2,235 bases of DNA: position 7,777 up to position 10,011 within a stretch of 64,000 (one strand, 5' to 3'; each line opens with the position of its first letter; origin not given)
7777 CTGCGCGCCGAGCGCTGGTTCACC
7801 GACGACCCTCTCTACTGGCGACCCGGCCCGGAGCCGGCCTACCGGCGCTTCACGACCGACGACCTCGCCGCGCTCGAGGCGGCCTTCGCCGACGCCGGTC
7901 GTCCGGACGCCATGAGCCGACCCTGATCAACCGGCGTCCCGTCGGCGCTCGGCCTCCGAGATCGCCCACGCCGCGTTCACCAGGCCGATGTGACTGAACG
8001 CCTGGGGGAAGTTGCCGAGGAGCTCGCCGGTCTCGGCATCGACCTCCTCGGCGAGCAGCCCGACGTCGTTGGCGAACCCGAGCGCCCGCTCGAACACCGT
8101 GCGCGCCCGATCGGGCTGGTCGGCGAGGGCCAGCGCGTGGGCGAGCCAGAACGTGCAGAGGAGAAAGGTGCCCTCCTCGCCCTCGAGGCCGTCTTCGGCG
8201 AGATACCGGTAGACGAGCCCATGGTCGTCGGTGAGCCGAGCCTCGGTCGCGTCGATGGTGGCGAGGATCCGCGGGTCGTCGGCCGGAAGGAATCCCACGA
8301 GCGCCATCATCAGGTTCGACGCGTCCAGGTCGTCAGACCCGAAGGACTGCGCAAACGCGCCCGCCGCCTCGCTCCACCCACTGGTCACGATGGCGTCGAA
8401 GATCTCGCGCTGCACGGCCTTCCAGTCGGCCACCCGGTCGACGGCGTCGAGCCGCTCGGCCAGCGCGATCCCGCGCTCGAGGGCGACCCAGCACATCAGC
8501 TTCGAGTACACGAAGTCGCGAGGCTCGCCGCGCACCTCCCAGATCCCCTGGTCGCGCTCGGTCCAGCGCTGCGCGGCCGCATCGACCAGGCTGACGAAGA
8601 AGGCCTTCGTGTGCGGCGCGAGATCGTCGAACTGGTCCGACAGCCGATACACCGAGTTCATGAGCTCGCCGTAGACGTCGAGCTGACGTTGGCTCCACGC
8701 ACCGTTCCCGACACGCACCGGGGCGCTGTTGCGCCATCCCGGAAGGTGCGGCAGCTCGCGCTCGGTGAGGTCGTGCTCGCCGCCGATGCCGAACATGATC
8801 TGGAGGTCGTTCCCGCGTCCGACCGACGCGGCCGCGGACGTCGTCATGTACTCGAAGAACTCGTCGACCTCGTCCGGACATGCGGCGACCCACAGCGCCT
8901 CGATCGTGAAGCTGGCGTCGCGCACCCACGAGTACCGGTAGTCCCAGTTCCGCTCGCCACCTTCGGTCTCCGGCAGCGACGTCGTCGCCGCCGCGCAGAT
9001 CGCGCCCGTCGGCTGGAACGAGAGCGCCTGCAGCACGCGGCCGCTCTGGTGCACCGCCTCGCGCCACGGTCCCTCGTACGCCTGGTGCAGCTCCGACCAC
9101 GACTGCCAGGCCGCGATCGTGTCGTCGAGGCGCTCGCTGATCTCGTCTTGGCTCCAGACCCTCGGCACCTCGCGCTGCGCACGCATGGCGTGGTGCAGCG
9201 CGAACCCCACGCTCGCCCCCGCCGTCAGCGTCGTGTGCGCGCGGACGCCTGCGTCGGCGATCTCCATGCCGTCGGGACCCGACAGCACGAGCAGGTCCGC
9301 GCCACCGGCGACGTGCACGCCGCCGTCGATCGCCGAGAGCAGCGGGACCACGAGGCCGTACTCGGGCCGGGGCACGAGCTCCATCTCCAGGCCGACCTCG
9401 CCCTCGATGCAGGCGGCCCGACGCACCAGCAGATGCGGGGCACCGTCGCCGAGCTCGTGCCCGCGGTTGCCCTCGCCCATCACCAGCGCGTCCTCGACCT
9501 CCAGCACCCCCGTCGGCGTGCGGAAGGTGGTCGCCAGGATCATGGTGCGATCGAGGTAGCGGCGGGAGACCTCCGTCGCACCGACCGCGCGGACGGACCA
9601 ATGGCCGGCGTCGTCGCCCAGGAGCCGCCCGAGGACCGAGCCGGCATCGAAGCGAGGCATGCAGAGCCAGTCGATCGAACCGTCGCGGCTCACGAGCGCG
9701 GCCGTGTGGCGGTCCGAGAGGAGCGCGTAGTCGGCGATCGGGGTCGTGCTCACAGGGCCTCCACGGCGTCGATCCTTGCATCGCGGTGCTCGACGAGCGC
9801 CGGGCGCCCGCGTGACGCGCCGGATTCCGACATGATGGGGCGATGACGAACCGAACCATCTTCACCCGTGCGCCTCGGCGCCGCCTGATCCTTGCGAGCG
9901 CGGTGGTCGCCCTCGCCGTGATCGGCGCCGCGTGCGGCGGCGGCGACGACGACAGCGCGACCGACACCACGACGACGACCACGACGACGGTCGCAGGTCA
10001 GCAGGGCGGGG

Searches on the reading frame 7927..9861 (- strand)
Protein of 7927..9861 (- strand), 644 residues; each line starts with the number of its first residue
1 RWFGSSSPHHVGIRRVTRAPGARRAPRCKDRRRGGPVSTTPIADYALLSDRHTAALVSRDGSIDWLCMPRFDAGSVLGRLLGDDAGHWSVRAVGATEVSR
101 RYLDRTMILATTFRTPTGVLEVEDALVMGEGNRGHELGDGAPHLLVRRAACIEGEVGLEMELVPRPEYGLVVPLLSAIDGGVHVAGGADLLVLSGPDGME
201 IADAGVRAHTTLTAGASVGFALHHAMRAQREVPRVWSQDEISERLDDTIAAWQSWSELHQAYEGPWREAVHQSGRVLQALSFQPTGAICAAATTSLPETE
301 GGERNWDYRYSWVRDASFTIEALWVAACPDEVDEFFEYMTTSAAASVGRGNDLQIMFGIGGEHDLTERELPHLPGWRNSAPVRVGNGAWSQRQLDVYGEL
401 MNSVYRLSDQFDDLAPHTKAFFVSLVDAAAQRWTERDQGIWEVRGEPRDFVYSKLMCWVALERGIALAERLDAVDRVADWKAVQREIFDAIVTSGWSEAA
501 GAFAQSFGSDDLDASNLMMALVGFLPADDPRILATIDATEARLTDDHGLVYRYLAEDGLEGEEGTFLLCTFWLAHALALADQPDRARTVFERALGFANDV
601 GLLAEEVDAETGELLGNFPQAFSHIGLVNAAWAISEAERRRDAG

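Call 40: search_protein_families(library=pfam, proteins=[window:7927-9861:-], max_evalue=0.0001)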
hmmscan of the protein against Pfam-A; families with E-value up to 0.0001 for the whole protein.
window:7927-9861:- (644 aa): 2 families
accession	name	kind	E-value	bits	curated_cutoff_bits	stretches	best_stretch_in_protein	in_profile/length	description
PF00723.27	Glyco_hydro_15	-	4.2e-68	230.6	22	1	269-632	6-427/427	Glycosyl hydrolases family 15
PF19291.4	TREH_N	-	4.5e-20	72.3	23.1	1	39-197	12-157/211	Trehalase-like, N-terminal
